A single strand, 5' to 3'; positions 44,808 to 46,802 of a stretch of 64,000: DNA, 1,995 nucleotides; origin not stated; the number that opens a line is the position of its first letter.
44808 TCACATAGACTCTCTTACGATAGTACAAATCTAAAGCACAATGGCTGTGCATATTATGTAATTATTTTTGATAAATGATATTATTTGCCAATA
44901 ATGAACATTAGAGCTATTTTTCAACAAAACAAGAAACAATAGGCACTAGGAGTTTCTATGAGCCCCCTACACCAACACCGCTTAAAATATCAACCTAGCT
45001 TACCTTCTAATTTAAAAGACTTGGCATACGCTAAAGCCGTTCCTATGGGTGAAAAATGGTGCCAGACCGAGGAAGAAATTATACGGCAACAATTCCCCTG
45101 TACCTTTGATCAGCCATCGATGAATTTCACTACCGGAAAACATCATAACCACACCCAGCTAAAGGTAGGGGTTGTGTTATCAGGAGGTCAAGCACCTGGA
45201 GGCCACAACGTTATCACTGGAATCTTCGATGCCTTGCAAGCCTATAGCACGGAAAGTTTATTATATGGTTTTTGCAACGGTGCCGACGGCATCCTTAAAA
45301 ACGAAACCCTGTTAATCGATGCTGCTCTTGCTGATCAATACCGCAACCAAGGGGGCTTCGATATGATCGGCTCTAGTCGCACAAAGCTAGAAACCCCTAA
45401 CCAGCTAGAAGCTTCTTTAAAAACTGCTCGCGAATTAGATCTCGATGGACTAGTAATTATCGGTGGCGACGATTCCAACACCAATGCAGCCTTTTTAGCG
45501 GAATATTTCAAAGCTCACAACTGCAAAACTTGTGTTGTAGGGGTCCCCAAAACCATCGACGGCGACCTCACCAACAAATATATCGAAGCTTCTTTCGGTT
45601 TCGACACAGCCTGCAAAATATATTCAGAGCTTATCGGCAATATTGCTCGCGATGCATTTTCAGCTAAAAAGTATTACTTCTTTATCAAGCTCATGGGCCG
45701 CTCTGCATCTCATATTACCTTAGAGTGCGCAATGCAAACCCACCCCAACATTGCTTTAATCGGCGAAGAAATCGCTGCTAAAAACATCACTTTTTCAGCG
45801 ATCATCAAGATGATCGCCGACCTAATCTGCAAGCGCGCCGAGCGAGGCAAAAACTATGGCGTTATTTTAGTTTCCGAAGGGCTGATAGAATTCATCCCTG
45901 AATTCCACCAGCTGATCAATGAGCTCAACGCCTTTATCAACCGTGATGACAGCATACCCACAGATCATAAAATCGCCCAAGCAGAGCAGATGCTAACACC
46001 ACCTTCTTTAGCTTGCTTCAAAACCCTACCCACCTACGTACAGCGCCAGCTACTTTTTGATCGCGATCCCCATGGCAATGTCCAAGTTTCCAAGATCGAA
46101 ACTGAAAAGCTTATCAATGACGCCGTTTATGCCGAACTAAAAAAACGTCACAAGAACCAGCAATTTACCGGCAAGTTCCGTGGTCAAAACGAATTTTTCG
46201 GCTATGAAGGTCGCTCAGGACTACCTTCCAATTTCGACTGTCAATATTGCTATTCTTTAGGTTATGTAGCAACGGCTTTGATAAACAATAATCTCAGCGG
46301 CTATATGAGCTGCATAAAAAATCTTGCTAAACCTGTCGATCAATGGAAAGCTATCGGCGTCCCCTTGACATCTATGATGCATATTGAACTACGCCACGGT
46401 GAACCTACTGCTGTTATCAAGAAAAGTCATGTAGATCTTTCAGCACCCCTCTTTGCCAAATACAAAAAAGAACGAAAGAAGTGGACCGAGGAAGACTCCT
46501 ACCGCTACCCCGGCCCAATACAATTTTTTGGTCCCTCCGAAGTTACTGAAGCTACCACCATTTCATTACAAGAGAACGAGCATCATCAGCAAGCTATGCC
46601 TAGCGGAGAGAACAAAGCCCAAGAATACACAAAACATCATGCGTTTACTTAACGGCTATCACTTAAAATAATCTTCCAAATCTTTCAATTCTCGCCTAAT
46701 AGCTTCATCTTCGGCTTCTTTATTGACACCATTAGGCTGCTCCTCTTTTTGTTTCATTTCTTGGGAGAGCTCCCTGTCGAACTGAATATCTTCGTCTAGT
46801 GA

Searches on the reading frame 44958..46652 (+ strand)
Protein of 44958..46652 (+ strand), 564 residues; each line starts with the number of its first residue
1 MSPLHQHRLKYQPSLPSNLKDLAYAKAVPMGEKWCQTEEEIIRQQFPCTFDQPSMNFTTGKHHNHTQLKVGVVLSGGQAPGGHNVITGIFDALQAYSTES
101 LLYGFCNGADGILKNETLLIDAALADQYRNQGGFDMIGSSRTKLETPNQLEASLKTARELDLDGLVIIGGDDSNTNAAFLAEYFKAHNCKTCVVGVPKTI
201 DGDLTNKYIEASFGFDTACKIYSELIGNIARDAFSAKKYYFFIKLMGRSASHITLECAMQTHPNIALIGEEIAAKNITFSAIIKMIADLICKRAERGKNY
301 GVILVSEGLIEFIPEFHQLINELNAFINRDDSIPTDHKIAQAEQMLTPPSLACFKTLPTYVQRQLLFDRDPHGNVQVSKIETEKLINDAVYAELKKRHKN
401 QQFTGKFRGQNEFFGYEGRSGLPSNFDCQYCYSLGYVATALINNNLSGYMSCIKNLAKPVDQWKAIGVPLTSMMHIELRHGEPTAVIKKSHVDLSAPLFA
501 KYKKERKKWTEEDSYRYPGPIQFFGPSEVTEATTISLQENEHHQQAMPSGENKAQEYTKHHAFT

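Call 60: search_protein_families(library=ncbifam, proteins=[window:44958-46652:+], max_evalue=1e-10)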
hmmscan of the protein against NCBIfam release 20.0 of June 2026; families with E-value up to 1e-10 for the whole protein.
window:44958-46652:+ (564 aa): 11 families
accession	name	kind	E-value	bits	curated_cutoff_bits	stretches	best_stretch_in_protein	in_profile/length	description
TIGR02477.1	PFKA_PPi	equivalog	3.6e-232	771.6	587.95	1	4-540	1-538/539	diphosphate--fructose-6-phosphate 1-phosphotransferase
NF005482.0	PRK07085.1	subfamily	2.1e-228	759.4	446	1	2-545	6-551/558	diphosphate--fructose-6-phosphate 1-phosphotransferase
NF041103.1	PFKA_PPi_Ttgales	equivalog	1.9e-53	182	550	1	70-318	1-245/407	diphosphate--fructose-6-phosphate 1-phosphotransferase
NF002872.1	PRK03202.1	subfamily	7.2e-41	140.2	253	1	69-455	2-292/323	ATP-dependent 6-phosphofructokinase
TIGR02483.1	PFK_mixed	subfamily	8.4e-35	120.4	430.55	1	69-310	1-227/325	phosphofructokinase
NF005301.0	PRK06830.1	equivalog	1.9e-29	102.5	400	1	63-308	77-313/445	ATP-dependent 6-phosphofructokinase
TIGR02482.1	PFKA_ATP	equivalog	2.5e-29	102.3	371.35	1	69-322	1-237/301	6-phosphofructokinase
NF010675.0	PRK14072.1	subfamily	6.5e-23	81.1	273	1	75-309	11-247/416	diphosphate--fructose-6-phosphate 1-phosphotransferase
NF010674.0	PRK14071.1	equivalog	3.4e-22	78.8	544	1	67-309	4-239/360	ATP-dependent 6-phosphofructokinase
NF005121.0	PRK06555.1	equivalog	5.4e-20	71.5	395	1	68-260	4-209/404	pyrophosphate--fructose-6-phosphate 1-phosphotransferase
TIGR02478.1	6PF1K_euk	equivalog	3.4e-17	61.9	708.4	1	49-308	375-620/744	6-phosphofructokinase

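Call 61: find_encoding_contigs(protein=window:44958-46652:+, flank=500, max_places=3)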
Protein window:44958-46652:+ (564 aa): no gene with exactly this product is on record in the collection.
